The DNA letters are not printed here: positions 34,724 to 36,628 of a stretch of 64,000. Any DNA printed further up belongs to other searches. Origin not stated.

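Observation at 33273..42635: Seven start/stop-coupled genes joining an ABC importer, an adenylating enzyme, an outer-membrane barrel, a CE4 deacetylase and a GT4 transferase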

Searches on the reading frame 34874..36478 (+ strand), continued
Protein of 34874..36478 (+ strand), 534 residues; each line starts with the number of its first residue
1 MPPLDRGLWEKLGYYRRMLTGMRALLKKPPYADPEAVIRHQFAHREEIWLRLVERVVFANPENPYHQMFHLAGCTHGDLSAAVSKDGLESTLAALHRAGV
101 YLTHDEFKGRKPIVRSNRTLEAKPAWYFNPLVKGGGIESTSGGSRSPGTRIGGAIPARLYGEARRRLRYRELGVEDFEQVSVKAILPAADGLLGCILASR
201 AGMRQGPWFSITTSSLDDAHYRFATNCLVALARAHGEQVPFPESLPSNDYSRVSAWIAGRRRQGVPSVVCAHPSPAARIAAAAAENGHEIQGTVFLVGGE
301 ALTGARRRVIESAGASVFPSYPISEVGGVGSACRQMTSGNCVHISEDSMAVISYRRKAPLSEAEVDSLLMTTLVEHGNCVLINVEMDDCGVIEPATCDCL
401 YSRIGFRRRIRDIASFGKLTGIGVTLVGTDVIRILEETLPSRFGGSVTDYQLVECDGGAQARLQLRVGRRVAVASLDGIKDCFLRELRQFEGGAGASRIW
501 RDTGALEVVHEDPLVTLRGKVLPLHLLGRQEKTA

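Call 44: search_protein_families(library=pfam, proteins=[L004:11876-12802:+, L007:3650-4423:+, L032:11661-13019:+, L041:11643-12791:+, L046:3703-4767:+, L046:4775-5875:+, L063:12523-14382:+, L054:8276-9994:+, L076:7965-9905:+, L049:6290-8422:+], max_evalue=0.001)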
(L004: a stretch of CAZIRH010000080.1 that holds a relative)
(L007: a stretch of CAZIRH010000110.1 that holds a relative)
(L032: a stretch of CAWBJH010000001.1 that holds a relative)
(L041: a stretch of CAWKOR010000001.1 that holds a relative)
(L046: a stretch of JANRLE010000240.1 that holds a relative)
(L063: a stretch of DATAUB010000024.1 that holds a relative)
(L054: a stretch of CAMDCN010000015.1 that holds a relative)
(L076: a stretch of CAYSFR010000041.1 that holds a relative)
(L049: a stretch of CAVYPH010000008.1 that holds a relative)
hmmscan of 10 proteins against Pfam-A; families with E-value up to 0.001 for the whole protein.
L004:11876-12802:+ (308 aa): 1 family
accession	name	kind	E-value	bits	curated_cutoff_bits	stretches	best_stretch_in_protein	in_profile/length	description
PF05050.19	Methyltransf_21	-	1.4e-18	68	22.7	1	128-271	1-158/173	Methyltransferase FkbM domain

L007:3650-4423:+ (257 aa): 0 families

L032:11661-13019:+ (452 aa): 1 family
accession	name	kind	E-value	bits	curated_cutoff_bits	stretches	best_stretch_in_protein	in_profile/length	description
PF00501.34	AMP-binding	-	0.00046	19.5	29.9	1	194-272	251-335/384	AMP-binding enzyme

L041:11643-12791:+ (382 aa): 0 families

L046:3703-4767:+ (354 aa): 1 family
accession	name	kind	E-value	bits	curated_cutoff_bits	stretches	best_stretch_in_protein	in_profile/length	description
PF01244.27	Peptidase_M19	-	7.2e-111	370.8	26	1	15-346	7-319/319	Membrane dipeptidase (Peptidase family M19)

L046:4775-5875:+ (366 aa): 2 families
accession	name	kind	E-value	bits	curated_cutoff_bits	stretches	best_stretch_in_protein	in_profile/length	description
PF00465.25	Fe-ADH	-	8.4e-26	91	31.3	1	8-156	1-168/168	Iron-containing alcohol dehydrogenase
PF13685.12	Fe-ADH_2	-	3.8e-17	63.1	28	1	15-163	4-149/149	Iron-containing alcohol dehydrogenase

L063:12523-14382:+ (619 aa): 4 families
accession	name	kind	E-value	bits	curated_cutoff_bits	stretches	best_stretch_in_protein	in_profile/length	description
PF00005.33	ABC_tran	-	9.2e-30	104.5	25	1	395-545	1-137/137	ABC transporter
PF00664.28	ABC_membrane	-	2.9e-16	60.4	28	1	82-305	21-246/274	ABC transporter transmembrane region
PF02463.25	SMC_N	-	2.3e-05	24.4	40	0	498-587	135-211/220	RecF/RecN/SMC N terminal domain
PF13401.12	AAA_22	-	4.6e-05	24.2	27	1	406-554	6-104/130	AAA domain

L054:8276-9994:+ (572 aa): 0 families

L076:7965-9905:+ (646 aa): 1 family
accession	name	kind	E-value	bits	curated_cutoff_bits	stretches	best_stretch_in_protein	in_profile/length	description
PF06739.17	SBBP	-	1.2e-07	32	20.5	0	65-101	1-38/38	Beta-propeller repeat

L049:6290-8422:+ (710 aa): 24 families
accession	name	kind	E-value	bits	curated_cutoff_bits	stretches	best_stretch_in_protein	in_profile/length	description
PF14559.12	TPR_19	-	3.2e-43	146.3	25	4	367-422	2-57/68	Tetratricopeptide repeat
PF13428.12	TPR_14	-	1.4e-40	133.9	23.5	2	51-94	1-44/44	Tetratricopeptide repeat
PF13432.12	TPR_16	-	3.4e-38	130.1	32.7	3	157-220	2-65/65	Tetratricopeptide repeat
PF07719.23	TPR_2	-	1.1e-37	125.4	27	2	52-84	2-34/34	Tetratricopeptide repeat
PF13431.12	TPR_17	-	3.3e-32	108.5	24.4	0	380-409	3-32/34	Tetratricopeptide repeat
PF13181.12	TPR_8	-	1.4e-29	100.2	25.7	0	328-355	7-34/34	Tetratricopeptide repeat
PF00515.34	TPR_1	-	2.8e-21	74.8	27.8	1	53-82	3-32/34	Tetratricopeptide repeat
PF13414.12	TPR_11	-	1.3e-17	63.7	26.8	1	332-367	4-39/42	TPR repeat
PF13424.12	TPR_12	-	1.4e-17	64.1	30.1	1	331-386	12-75/77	Tetratricopeptide repeat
PF13174.12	TPR_6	-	1e-16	60.7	26.3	0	460-489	4-33/33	Tetratricopeptide repeat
PF23914.1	TPR_CcmH_CycH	-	2.7e-15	57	42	1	163-255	61-156/158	Cytochrome c-type biogenesis protein H TPR domain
PF12895.13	ANAPC3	-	3.5e-14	53.3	27.2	0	167-240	4-76/82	Anaphase-promoting complex, cyclosome, subunit 3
PF25062.1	ARM_TT21_N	-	7.3e-13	49.2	40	0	158-241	106-189/222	Tetratricopeptide repeat protein 21 N-terminal ARM repeat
PF13176.12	TPR_7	-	1.9e-11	43.5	27.9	0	460-486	3-31/36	Tetratricopeptide repeat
PF13371.12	TPR_9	-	2e-10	41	35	1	163-228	6-71/73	Tetratricopeptide repeat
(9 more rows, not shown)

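Call 55: search_protein_families(library=pfam, proteins=[L032:13239-15488:-, L032:15649-16584:-, L041:8392-9402:-, L041:9433-9846:-, L043:8510-9916:-, L043:12087-13913:-, L070:1703-3091:-, L070:8119-9939:-, L057:8261-9649:+, L057:12692-13645:+], max_evalue=0.001)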
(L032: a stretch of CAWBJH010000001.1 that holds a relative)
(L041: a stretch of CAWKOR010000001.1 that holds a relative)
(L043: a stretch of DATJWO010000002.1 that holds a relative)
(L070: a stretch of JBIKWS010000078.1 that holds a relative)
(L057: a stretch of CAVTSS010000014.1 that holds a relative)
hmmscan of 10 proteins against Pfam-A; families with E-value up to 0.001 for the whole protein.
L032:13239-15488:- (749 aa): 4 families
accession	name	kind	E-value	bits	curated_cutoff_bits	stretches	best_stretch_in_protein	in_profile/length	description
PF08238.18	Sel1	-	7.5e-78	254.7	30.7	8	702-736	2-36/36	Sel1 repeat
PF00069.31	Pkinase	-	3.7e-34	118.8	31.7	1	68-325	1-260/263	Protein kinase domain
PF07714.23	PK_Tyr_Ser-Thr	-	3.6e-21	76.1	23.1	1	109-322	45-254/258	Protein tyrosine and serine/threonine kinase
PF14531.12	Kinase-like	-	0.00078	19.2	25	0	173-315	150-288/289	Kinase-like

L032:15649-16584:- (311 aa): 3 families
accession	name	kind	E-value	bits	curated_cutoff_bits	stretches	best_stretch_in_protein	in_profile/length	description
PF00437.27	T2SSE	-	7.4e-58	196.4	24.9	1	5-238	58-285/370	Type II/IV secretion system protein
PF00005.33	ABC_tran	-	6.2e-05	24.1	25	1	84-122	13-50/137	ABC transporter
PF13191.12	AAA_16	-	0.00091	20.2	32.6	0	69-122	10-63/167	AAA ATPase domain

L041:8392-9402:- (336 aa): 3 families
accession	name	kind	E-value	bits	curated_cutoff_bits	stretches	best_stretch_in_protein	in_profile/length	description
PF16363.11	GDP_Man_Dehyd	-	1.6e-141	472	27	1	6-321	1-332/332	GDP-mannose 4,6 dehydratase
PF01370.27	Epimerase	-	2.3e-74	250.3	20.9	1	5-254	1-240/240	NAD dependent epimerase/dehydratase family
PF04321.23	RmlD_sub_bind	-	6.6e-05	22.6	27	1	6-117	4-89/287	RmlD substrate binding domain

L041:9433-9846:- (137 aa): 6 families
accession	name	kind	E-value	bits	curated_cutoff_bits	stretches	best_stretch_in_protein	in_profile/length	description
PF07883.17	Cupin_2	-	2.6e-06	27.5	27.2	1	49-117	3-63/70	Cupin domain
PF00190.28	Cupin_1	-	2.1e-05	24.5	22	1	53-130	42-122/151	Cupin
PF07385.18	Lyx_isomer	-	4.5e-05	23.2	20.8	1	40-90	83-134/222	D-lyxose isomerase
PF14667.12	Polysacc_synt_C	-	0.00011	22.7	28.7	1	59-120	33-95/111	Polysaccharide biosynthesis C-terminal domain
PF08007.18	JmjC_2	-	0.00045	20.2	22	1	79-124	75-120/127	JmjC domain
PF01050.24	MannoseP_isomer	-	0.00049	20.7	23.6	1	30-112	14-89/116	Mannose-6-phosphate isomerase C-terminal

L043:8510-9916:- (468 aa): 2 families
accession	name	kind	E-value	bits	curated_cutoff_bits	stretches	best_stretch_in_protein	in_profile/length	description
PF00939.25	Na_sulph_symp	-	1.4e-40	140.1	27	1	15-465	7-470/472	Sodium:sulfate symporter transmembrane region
PF03600.22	CitMHS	-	2.6e-17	63.4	31.9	1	47-407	1-334/336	Citrate transporter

L043:12087-13913:- (608 aa): 0 families

L070:1703-3091:- (462 aa): 2 families
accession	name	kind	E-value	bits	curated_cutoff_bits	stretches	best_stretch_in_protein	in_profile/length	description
PF02875.26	Mur_ligase_C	-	2.9e-14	54.4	28.4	1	315-433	1-126/127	Mur ligase, glutamate ligase domain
PF08245.18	Mur_ligase_M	-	6.6e-07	29.9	24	0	85-229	1-112/200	Mur ligase middle domain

L070:8119-9939:- (606 aa): 5 families
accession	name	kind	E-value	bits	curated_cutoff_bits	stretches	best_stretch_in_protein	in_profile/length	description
PF00005.33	ABC_tran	-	1.2e-12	49.1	25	1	248-278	1-31/137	ABC transporter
PF13304.12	AAA_21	-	1.7e-10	41.9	27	0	122-163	250-288/304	AAA domain, putative AbiEii toxin, Type IV TA system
PF02463.25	SMC_N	-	3.2e-06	27.2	40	0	110-184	136-211/220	RecF/RecN/SMC N terminal domain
PF13191.12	AAA_16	-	0.00015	22.8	32.6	0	258-294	24-63/167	AAA ATPase domain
PF00684.25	DnaJ_CXXCXGXG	-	0.00038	21.1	32.7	0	383-415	15-50/65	DnaJ central domain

L057:8261-9649:+ (462 aa): 0 families

L057:12692-13645:+ (317 aa): 0 families

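Call 62: search_protein_representatives(alignment_id=A1)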
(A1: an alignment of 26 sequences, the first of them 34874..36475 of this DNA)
Query: 26 sequences, 529 profile positions. Proteins with E-value up to 0.001 (for the whole library): 2493; up to 1e-10: 1824; up to 1e-30: 876. The best 150 are listed.
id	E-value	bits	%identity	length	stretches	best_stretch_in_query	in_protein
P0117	2.3e-245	831.5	-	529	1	2-524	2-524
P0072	6.9e-236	800.2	-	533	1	2-527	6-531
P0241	1.1e-195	667.6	-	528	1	1-524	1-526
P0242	2.1e-191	653.4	-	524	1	1-522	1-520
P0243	9.6e-185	631.4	-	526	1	1-525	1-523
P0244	3.9e-179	612.9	-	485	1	4-485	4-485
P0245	1.4e-178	611.1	-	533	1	4-526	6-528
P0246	1.9e-178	610.6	-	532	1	2-524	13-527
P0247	1.5e-176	604.4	-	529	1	5-521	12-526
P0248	9.0e-168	575.4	-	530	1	4-523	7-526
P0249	8.3e-167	572.2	-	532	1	4-526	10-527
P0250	2.6e-166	570.6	-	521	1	1-519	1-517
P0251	3.3e-162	557.0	-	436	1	93-528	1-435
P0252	1.8e-161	554.6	-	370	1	161-526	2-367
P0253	4.3e-160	550.1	-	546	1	8-523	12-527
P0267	1.1e-128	446.4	-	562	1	4-516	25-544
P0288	2.0e-120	419.1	-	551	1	7-522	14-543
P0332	6.6e-113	394.4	-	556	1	2-516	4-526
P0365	5.2e-108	378.2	-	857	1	1-512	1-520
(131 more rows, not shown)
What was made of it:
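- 34874..36478 (+): Cytoplasmic PaaK-fold adenylate-forming enzyme (534 aa) of an unannotated clade. Motifs: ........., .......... (P-loop-like), GGEALT, YPISEVG, EMDDCG, CDC, SFGKLTG, RGK. The family has 876 clusters at E<=1e-30 (call 62).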

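Call 63: search_protein_families(library=pfam, proteins=[P0365, P0267, P0332, P0288], max_evalue=0.01)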
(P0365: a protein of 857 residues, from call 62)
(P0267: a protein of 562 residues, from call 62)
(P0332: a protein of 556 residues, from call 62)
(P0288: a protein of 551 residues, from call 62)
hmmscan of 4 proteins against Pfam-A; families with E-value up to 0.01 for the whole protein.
P0365 (857 aa): 2 families
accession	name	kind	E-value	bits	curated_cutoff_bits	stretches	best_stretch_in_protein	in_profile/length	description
PF13379.11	NMT1_2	-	2.4e-15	57.5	24.7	1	551-769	6-233/252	NMT1-like family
PF09084.16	NMT1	-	5.2e-13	49.8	20.5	1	563-772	4-207/216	NMT1/THI5 like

P0267 (562 aa): 0 families

P0332 (556 aa): 0 families

P0288 (551 aa): 0 families
